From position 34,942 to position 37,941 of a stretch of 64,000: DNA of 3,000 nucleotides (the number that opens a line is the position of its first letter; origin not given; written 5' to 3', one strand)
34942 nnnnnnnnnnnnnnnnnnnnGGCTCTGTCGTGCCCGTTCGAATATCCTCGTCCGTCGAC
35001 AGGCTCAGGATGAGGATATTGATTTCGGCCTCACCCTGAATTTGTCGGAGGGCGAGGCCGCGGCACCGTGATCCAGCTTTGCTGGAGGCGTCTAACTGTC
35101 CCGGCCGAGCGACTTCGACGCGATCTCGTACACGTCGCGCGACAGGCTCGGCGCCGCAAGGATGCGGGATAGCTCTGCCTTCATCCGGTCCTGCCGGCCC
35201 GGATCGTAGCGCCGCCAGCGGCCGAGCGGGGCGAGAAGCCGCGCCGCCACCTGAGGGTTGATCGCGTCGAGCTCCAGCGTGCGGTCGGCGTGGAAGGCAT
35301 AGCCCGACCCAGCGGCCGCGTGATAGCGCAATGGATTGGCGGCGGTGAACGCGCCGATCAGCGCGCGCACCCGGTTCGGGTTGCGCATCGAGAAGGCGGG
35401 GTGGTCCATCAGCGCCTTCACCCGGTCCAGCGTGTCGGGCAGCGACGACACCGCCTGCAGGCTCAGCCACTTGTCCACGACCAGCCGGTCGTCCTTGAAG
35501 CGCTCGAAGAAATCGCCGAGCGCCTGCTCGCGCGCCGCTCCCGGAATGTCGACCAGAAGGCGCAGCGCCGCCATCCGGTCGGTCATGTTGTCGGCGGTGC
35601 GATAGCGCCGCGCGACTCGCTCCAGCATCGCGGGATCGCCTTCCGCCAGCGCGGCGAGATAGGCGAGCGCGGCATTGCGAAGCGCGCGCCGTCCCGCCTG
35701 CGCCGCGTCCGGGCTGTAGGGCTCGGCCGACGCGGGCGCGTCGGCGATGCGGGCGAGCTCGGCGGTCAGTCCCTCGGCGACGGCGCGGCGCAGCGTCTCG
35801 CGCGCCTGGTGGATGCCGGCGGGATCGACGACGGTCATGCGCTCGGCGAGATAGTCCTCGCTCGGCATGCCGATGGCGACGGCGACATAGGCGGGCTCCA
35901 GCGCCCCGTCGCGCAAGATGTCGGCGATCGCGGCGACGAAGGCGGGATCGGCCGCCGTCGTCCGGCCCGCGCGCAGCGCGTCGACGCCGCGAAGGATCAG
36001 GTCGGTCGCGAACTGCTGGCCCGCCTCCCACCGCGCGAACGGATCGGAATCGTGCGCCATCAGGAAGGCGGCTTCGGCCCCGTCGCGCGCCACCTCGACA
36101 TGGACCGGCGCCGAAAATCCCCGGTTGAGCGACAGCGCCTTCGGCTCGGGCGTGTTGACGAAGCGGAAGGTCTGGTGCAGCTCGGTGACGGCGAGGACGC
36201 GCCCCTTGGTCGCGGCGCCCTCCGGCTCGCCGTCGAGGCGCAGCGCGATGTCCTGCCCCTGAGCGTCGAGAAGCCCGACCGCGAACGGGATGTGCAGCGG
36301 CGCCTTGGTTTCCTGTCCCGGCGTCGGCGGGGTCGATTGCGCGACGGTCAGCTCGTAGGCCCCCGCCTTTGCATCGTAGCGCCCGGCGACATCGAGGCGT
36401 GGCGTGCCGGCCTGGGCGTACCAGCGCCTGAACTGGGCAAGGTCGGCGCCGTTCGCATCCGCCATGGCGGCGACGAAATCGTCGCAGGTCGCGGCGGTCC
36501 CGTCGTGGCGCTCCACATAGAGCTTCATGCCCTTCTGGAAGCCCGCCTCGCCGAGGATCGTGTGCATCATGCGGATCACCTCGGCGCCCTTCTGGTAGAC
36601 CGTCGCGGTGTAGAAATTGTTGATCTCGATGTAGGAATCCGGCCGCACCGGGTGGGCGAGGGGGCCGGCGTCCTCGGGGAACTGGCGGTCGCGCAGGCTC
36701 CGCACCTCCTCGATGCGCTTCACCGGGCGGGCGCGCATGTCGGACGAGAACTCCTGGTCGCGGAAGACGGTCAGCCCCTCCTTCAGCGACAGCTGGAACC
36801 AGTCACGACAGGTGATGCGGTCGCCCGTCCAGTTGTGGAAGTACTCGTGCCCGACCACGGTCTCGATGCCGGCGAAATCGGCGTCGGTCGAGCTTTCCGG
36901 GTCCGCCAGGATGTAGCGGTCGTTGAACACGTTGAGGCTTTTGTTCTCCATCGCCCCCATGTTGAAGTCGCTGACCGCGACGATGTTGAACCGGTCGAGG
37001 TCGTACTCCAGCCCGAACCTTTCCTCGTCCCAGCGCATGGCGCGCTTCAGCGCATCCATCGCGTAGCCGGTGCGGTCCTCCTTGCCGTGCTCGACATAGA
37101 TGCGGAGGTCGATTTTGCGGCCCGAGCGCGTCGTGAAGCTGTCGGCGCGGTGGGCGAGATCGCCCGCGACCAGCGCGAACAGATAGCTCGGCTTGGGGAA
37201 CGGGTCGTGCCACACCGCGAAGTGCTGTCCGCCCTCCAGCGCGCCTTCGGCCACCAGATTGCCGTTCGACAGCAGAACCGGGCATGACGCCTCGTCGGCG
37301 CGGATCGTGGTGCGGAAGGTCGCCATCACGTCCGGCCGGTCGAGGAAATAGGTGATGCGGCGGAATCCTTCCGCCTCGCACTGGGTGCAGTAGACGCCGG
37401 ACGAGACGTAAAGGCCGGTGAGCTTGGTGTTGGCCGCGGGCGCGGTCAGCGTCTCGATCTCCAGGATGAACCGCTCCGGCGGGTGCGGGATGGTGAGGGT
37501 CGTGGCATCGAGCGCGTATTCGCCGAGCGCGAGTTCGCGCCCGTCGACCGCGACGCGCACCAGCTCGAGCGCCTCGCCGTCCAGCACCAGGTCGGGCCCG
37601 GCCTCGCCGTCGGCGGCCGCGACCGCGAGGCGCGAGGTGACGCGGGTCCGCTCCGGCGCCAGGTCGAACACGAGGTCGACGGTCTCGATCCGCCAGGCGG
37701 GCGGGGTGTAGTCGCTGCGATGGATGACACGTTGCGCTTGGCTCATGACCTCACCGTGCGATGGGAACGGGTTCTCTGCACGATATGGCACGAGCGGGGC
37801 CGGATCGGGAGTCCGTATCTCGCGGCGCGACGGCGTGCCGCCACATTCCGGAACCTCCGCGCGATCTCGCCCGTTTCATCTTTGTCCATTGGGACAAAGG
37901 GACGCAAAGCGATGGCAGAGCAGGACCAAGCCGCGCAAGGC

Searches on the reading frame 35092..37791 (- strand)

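Call 40: search_protein_families(library=pfam, proteins=[window:35092-37791:-], max_evalue=0.00001)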
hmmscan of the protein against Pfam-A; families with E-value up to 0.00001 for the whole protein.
window:35092-37791:- (899 aa): 4 families
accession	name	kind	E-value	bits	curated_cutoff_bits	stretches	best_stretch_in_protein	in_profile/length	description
PF17432.8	DUF3458_C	-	1.1e-123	413.1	24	1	573-895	3-319/320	Domain of unknown function (DUF3458_C) ARM repeats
PF01433.26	Peptidase_M1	-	4.8e-56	190.2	27.7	1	243-457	1-218/218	Peptidase family M1 domain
PF11940.14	DUF3458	-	2.6e-28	98.7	28.6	1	462-566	1-93/95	Domain of unknown function (DUF3458) Ig-like fold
PF17900.6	Peptidase_M1_N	-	9.2e-15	55.6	25.8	1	69-204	36-186/186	Peptidase M1 N-terminal domain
